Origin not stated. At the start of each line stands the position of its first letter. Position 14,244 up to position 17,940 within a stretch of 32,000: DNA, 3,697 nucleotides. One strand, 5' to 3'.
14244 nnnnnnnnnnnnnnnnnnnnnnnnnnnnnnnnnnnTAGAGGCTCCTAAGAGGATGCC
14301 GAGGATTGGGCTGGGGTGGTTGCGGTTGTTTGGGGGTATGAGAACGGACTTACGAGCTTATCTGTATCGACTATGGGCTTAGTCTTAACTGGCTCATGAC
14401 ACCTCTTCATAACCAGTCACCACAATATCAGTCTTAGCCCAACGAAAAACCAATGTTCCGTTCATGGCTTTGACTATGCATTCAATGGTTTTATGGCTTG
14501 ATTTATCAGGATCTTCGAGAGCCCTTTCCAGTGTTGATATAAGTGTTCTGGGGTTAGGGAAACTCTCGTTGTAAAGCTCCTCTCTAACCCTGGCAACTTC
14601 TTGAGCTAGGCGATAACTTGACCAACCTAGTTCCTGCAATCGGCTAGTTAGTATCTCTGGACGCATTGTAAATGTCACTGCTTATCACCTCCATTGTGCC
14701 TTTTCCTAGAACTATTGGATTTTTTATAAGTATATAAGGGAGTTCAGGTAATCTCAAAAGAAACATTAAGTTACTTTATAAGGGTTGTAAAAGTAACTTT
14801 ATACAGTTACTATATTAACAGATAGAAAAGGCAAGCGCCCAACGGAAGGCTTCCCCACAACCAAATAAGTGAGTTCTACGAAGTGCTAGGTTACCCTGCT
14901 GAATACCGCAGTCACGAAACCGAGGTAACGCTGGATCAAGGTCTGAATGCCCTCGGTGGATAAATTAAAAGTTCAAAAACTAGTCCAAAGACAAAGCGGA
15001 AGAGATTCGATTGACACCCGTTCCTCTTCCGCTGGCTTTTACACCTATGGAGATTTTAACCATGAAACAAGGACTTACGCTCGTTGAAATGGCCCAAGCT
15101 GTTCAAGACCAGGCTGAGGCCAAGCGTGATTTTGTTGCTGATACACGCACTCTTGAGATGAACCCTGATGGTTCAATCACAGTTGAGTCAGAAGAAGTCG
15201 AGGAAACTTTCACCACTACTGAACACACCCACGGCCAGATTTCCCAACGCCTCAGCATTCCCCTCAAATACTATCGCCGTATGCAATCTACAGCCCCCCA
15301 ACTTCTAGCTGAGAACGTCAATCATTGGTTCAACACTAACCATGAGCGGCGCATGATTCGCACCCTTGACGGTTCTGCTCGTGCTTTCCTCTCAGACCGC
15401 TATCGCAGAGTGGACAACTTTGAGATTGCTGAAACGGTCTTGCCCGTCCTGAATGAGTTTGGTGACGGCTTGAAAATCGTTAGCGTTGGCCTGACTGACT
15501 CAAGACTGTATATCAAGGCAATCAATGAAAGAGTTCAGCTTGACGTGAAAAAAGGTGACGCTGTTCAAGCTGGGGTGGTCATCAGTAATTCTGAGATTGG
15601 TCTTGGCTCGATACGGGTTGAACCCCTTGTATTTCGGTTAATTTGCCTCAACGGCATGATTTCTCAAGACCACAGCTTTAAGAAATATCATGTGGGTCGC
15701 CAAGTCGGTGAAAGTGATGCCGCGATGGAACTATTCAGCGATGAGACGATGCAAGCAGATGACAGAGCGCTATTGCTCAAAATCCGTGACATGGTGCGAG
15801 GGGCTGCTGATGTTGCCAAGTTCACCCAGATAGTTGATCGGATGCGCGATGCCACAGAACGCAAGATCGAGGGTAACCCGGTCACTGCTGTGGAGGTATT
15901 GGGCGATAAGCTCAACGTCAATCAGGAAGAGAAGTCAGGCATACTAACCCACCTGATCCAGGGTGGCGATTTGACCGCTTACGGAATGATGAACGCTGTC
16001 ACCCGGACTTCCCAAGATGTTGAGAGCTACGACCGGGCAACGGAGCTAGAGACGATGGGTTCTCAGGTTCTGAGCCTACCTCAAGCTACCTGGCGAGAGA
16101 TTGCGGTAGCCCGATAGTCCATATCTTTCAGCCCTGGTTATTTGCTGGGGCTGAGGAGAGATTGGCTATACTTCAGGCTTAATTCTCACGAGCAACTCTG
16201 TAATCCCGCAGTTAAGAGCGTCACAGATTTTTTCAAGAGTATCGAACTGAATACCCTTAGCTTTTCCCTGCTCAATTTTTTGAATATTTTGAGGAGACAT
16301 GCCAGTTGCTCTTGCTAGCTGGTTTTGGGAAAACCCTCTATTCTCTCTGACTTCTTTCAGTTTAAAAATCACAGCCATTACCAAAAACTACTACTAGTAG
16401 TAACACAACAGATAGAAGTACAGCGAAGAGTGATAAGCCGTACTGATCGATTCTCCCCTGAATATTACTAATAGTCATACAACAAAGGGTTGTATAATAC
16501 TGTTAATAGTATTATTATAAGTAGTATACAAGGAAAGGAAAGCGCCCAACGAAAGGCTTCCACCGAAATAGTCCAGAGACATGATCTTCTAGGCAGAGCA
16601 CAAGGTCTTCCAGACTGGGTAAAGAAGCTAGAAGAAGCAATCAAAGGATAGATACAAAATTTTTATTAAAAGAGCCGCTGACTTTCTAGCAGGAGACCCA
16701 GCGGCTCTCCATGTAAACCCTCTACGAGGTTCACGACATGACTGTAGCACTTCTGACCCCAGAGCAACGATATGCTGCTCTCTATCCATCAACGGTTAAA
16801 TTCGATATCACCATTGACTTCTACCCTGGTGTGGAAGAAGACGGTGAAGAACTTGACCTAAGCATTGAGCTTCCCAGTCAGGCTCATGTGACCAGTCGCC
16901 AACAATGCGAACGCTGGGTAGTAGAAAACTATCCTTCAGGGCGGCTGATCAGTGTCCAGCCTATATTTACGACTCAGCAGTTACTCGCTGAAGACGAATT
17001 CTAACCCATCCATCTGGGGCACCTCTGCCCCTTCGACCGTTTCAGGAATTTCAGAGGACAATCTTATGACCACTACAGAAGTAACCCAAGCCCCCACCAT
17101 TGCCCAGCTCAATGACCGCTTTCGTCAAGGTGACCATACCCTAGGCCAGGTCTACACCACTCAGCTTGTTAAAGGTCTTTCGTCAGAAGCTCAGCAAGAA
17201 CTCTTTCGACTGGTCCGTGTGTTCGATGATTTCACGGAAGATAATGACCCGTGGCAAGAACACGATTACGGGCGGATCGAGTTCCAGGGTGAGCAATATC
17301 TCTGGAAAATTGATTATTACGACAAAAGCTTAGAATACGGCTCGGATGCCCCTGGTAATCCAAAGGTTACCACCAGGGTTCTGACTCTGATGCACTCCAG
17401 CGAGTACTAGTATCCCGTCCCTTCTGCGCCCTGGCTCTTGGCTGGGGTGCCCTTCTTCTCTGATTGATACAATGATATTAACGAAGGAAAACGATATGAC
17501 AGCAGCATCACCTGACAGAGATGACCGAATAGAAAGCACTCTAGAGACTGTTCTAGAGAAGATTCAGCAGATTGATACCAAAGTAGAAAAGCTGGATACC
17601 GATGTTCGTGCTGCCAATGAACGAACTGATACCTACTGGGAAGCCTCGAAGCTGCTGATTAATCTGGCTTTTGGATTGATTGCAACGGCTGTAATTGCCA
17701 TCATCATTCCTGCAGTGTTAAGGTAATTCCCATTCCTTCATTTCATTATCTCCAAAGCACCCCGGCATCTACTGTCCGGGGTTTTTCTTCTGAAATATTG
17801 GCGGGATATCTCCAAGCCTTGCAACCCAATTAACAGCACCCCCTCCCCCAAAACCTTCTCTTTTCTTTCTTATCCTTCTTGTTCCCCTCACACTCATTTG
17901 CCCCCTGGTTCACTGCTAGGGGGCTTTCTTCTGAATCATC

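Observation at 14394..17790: Two parallel regulator / promoter / structured-leader modules driving DUF932 and DUF3768 genes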

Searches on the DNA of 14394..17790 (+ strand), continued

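Call 42: get_annotated_region(hit=H37, flank=1500)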
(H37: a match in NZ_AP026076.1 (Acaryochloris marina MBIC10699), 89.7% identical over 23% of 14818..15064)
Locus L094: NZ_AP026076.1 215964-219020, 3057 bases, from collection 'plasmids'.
description: Acaryochloris marina MBIC10699 plasmid pREC1, complete sequence
organism: Acaryochloris marina MBIC10699 (NCBI taxid 2954813)
taxonomy: Bacteria; Cyanobacteriota; Cyanophyceae; Acaryochloridales; Acaryochloridaceae; Acaryochloris; Acaryochloris marina; Acaryochloris marina MBIC10699
host: -; source: cell culture,Ascidian, Diplosoma similis; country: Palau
typing (MOB-suite, as given by PLSDB): conjugative; relaxase MOBF; mating-pair formation MPF_T
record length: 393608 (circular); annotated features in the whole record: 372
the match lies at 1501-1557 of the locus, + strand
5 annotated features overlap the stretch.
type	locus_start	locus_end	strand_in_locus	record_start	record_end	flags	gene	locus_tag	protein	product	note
CDS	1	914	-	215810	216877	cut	-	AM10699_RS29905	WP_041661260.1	PDDEXK nuclease domain-containing protein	-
CDS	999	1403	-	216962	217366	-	-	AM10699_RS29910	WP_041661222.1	hypothetical protein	-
CDS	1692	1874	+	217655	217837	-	-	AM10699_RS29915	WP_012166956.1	hypothetical protein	-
CDS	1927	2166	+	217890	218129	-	-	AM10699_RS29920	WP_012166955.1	hypothetical protein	-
CDS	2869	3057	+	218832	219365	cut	-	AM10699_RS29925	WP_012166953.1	hypothetical protein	-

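Call 66: search_dna_similar(query=L004:2885-3100:+, collection=plasmids, mode=distant, max_evalue=0.1, max_rows=40)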
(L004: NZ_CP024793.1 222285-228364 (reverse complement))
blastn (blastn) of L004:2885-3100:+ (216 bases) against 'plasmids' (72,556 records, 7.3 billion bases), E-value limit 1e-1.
Records with a match: 12; places in all: 12; records where one place covers at least 80% of the query: 1.
Best place of each record, by identity: >=99% 2; 90-95% 1; 80-90% 3; 60-80% 6.
By first word of the organism name: Nostoc 8; Acaryochloris 4.
By predicted mobility (MOB-suite, as given by PLSDB): conjugative 6; non-mobilizable 5; mobilizable 1.
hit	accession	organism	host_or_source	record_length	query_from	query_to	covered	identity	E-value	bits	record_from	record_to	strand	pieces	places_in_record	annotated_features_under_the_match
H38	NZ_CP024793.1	Nostoc flagelliforme CCNUN1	cell culture,desert soil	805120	1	216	100%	100.0%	3e-106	390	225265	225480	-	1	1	none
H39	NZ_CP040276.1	Nostoc sp. C052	Blasia pusilla,pure culture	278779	78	198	56%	92.6%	3e-42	178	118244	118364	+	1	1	none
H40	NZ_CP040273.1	Nostoc sp. C052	Blasia pusilla,pure culture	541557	131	216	40%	100.0%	1e-35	156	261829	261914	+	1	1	hypothetical protein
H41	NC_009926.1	Acaryochloris marina MBIC11017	-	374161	117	196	37%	79.0%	2e-8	67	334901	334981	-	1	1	none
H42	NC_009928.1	Acaryochloris marina MBIC11017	-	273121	117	196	37%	79.0%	2e-8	67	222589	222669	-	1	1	none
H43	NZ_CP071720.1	Acaryochloris sp. 'Moss Beach'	culture,intertidal zone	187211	117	196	37%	79.0%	2e-8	67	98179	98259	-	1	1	none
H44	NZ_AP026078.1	Acaryochloris marina MBIC10699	cell culture,Ascidian, Diplosoma similis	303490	117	196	37%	76.5%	8e-6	58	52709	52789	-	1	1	none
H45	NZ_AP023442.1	Nostoc sp. MS1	-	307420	16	91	35%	79.7%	1e-4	54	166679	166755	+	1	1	none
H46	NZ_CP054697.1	Nostoc edaphicum CCNP1411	-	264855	16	74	27%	86.9%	6e-8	64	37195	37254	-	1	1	none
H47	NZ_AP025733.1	Nostoc cf. commune SO-36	-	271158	4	65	29%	79.4%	4e-3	49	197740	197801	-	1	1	none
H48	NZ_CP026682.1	Nostoc sp. 'Peltigera membranacea cyanobiont' N6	Lichen thallus,Peltigera membranacea ...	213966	10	65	26%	81.4%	4e-3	48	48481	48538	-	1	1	none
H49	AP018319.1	Nostoc sp. HK-01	-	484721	15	65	24%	86.8%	2e-6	59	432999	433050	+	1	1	none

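Call 67: search_dna_similar(query=L006:2180-2433:+, collection=plasmids, mode=distant, max_evalue=0.1, max_rows=40)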
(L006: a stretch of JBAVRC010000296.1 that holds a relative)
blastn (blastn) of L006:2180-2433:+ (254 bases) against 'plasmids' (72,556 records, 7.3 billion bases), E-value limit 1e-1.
No match.
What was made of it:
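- Tried and rejected: No match (call 67).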

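Call 68: get_annotated_region(hit=H45, flank=1200)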
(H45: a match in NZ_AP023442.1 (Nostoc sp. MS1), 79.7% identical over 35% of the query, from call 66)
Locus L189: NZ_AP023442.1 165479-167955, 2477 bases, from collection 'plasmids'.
description: Nostoc sp. MS1 plasmid pNSMS101, complete sequence
organism: Nostoc sp. MS1 (NCBI taxid 2764711)
taxonomy: Bacteria; Cyanobacteriota; Cyanophyceae; Nostocales; Nostocaceae; Nostoc; Nostoc sp. MS1
host: -; source: -; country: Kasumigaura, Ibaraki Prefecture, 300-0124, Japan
typing (MOB-suite, as given by PLSDB): non-mobilizable; replicon rep_cluster_38
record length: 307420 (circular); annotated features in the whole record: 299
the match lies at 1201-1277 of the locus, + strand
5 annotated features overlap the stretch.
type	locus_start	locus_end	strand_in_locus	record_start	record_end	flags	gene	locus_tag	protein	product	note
CDS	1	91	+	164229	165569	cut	-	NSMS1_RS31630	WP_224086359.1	transposase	-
CDS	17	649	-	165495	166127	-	-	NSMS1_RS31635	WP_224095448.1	hypothetical protein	-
CDS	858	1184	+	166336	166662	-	-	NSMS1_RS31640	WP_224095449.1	helix-turn-helix transcriptional regulator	-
CDS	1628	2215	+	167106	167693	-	-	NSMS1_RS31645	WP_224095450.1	hypothetical protein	-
CDS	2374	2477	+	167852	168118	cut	-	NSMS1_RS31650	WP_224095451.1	hypothetical protein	-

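Call 69: get_annotated_region(hit=H46, flank=1200)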
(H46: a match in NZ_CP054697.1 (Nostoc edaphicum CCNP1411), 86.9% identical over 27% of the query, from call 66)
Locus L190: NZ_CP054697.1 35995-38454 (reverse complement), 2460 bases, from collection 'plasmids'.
description: Nostoc edaphicum CCNP1411 plasmid pNe_5, complete sequence
organism: Nostoc edaphicum CCNP1411 (NCBI taxid 1472755)
taxonomy: Bacteria; Cyanobacteriota; Cyanophyceae; Nostocales; Nostocaceae; Nostoc; Nostoc edaphicum; Nostoc edaphicum CCNP1411
host: -; source: -; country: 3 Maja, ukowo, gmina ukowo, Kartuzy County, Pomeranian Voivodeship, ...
typing (MOB-suite, as given by PLSDB): non-mobilizable; mating-pair formation MPF_T
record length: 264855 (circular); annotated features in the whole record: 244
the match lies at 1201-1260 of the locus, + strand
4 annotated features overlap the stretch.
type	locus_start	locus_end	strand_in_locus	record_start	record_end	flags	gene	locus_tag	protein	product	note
CDS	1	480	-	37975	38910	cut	-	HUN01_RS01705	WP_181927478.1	hypothetical protein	-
CDS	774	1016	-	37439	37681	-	-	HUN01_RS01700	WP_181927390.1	hypothetical protein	-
CDS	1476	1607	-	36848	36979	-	-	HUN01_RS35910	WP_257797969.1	hypothetical protein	-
CDS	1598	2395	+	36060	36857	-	-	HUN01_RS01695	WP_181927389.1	hypothetical protein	-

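Call 70: get_annotated_region(hit=H47, flank=1200)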
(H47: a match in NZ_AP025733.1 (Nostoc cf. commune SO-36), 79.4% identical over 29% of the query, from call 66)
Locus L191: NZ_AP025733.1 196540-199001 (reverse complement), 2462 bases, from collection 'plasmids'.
description: Nostoc cf. commune SO-36 plasmid pANSO36A, complete sequence
organism: Nostoc cf. commune SO-36 (NCBI taxid 449208)
taxonomy: Bacteria; Cyanobacteriota; Cyanophyceae; Nostocales; Nostocaceae; Nostoc; Nostoc commune; Nostoc cf. commune SO-36
host: -; source: -; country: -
typing (MOB-suite, as given by PLSDB): non-mobilizable
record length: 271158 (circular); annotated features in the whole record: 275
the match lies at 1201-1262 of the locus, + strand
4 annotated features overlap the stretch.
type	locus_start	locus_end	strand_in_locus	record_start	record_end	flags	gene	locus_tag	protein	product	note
CDS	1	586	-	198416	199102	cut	-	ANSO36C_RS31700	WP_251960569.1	Bro-N domain-containing protein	-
CDS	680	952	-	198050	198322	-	-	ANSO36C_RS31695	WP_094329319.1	helix-turn-helix transcriptional regulator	-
CDS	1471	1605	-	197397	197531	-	-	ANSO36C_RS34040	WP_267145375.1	hypothetical protein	-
CDS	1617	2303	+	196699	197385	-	-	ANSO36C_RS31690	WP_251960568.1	hypothetical protein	-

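Call 71: get_annotated_region(hit=H48, flank=1200)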
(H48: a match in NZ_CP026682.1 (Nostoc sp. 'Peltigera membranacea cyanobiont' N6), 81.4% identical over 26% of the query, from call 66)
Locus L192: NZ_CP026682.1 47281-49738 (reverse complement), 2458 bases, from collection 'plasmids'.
description: Nostoc sp. 'Peltigera membranacea cyanobiont' N6 plasmid pNPM1, complete sequence
organism: Nostoc sp. 'Peltigera membranacea cyanobiont' N6 (NCBI taxid 1261031)
taxonomy: Bacteria; Cyanobacteriota; Cyanophyceae; Nostocales; Nostocaceae; Nostoc; Nostoc sp. 'Peltigera membranacea cyanobiont' N6
host: -; source: Lichen thallus,Peltigera membranacea thallus; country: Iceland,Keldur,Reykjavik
typing (MOB-suite, as given by PLSDB): conjugative; relaxase MOBF; mating-pair formation MPF_T
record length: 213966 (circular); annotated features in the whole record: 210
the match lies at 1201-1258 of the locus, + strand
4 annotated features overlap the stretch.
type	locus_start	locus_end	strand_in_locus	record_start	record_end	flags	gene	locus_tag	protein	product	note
CDS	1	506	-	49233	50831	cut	-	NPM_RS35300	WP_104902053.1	hypothetical protein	-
CDS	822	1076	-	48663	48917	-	-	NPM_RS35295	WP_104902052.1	helix-turn-helix transcriptional regulator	-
CDS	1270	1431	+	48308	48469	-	-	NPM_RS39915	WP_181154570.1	hypothetical protein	-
CDS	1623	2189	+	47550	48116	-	-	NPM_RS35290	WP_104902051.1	hypothetical protein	-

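Call 72: get_annotated_region(hit=H49, flank=1200)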
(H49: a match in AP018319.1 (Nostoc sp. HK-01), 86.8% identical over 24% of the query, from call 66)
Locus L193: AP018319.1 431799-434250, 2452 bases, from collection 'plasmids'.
description: Nostoc sp. HK-01 plasmid plasmid1 DNA, complete genome
organism: Nostoc sp. HK-01 (NCBI taxid 196308)
taxonomy: Bacteria; Cyanobacteriota; Cyanophyceae; Nostocales; Nostocaceae; Nostoc; Nostoc sp. HK-01
host: -; source: -; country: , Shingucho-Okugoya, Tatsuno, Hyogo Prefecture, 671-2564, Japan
typing (MOB-suite, as given by PLSDB): mobilizable; relaxase MOBV
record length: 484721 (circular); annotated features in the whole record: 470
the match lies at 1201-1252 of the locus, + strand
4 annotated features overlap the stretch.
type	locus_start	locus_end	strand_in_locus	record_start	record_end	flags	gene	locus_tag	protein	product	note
CDS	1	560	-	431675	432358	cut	-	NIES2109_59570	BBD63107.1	hypothetical protein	-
CDS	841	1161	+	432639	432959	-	-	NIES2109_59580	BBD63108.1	hypothetical protein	-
CDS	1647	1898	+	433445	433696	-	-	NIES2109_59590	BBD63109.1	hypothetical protein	-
CDS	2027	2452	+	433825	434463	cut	-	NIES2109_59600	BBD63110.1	hypothetical protein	-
